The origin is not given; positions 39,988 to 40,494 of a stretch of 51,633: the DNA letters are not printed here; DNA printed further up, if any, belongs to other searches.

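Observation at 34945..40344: Shared C-terminal cassette on three otherwise different surface proteins: DxDxDG loops, W-x-x-[IV]-Y-D-[IL]-[EK]-T, [DN]-N-[TA]-A, TM helix, Lys-rich tail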

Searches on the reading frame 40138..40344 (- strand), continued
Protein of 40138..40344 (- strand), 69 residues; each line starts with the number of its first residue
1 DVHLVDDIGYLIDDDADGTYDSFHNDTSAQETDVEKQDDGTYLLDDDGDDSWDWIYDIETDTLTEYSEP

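Call 71: search_solved_structures(query=A7, max_evalue=10, show_alignments=4)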
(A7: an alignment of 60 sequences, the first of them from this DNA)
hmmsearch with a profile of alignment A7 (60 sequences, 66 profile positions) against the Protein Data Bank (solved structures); distinct sequences matched with E-value up to 10: 9.
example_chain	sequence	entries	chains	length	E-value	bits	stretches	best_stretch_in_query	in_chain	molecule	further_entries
7awy_A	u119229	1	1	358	0.62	13.3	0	35-54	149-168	Scone-R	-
2n6a_A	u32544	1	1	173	0.75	13.1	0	12-33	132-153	human calmodulin/connexin-36 peptide hybrid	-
2k0j_A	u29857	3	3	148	0.88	12.8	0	43-54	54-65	calmodulin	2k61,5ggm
1sw8_A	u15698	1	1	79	0.91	12.8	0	43-54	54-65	Calmodulin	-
7awz_A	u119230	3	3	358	0.94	12.7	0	32-54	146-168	Scone-E | SconeE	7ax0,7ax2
9u9d_A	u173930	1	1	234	1.2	12.4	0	43-54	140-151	Myosin light chain kinase, smooth muscle, deglutamylated form,Green fluorescent protein,Ca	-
8aht_A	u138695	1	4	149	2.6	11.3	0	43-54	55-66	Calmodulin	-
1ggz_A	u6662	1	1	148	4.8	10.5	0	45-54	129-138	CALMODULIN-RELATED PROTEIN NB-1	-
3hxj_A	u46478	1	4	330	4.8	10.5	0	34-54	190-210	Pyrrolo-quinoline quinone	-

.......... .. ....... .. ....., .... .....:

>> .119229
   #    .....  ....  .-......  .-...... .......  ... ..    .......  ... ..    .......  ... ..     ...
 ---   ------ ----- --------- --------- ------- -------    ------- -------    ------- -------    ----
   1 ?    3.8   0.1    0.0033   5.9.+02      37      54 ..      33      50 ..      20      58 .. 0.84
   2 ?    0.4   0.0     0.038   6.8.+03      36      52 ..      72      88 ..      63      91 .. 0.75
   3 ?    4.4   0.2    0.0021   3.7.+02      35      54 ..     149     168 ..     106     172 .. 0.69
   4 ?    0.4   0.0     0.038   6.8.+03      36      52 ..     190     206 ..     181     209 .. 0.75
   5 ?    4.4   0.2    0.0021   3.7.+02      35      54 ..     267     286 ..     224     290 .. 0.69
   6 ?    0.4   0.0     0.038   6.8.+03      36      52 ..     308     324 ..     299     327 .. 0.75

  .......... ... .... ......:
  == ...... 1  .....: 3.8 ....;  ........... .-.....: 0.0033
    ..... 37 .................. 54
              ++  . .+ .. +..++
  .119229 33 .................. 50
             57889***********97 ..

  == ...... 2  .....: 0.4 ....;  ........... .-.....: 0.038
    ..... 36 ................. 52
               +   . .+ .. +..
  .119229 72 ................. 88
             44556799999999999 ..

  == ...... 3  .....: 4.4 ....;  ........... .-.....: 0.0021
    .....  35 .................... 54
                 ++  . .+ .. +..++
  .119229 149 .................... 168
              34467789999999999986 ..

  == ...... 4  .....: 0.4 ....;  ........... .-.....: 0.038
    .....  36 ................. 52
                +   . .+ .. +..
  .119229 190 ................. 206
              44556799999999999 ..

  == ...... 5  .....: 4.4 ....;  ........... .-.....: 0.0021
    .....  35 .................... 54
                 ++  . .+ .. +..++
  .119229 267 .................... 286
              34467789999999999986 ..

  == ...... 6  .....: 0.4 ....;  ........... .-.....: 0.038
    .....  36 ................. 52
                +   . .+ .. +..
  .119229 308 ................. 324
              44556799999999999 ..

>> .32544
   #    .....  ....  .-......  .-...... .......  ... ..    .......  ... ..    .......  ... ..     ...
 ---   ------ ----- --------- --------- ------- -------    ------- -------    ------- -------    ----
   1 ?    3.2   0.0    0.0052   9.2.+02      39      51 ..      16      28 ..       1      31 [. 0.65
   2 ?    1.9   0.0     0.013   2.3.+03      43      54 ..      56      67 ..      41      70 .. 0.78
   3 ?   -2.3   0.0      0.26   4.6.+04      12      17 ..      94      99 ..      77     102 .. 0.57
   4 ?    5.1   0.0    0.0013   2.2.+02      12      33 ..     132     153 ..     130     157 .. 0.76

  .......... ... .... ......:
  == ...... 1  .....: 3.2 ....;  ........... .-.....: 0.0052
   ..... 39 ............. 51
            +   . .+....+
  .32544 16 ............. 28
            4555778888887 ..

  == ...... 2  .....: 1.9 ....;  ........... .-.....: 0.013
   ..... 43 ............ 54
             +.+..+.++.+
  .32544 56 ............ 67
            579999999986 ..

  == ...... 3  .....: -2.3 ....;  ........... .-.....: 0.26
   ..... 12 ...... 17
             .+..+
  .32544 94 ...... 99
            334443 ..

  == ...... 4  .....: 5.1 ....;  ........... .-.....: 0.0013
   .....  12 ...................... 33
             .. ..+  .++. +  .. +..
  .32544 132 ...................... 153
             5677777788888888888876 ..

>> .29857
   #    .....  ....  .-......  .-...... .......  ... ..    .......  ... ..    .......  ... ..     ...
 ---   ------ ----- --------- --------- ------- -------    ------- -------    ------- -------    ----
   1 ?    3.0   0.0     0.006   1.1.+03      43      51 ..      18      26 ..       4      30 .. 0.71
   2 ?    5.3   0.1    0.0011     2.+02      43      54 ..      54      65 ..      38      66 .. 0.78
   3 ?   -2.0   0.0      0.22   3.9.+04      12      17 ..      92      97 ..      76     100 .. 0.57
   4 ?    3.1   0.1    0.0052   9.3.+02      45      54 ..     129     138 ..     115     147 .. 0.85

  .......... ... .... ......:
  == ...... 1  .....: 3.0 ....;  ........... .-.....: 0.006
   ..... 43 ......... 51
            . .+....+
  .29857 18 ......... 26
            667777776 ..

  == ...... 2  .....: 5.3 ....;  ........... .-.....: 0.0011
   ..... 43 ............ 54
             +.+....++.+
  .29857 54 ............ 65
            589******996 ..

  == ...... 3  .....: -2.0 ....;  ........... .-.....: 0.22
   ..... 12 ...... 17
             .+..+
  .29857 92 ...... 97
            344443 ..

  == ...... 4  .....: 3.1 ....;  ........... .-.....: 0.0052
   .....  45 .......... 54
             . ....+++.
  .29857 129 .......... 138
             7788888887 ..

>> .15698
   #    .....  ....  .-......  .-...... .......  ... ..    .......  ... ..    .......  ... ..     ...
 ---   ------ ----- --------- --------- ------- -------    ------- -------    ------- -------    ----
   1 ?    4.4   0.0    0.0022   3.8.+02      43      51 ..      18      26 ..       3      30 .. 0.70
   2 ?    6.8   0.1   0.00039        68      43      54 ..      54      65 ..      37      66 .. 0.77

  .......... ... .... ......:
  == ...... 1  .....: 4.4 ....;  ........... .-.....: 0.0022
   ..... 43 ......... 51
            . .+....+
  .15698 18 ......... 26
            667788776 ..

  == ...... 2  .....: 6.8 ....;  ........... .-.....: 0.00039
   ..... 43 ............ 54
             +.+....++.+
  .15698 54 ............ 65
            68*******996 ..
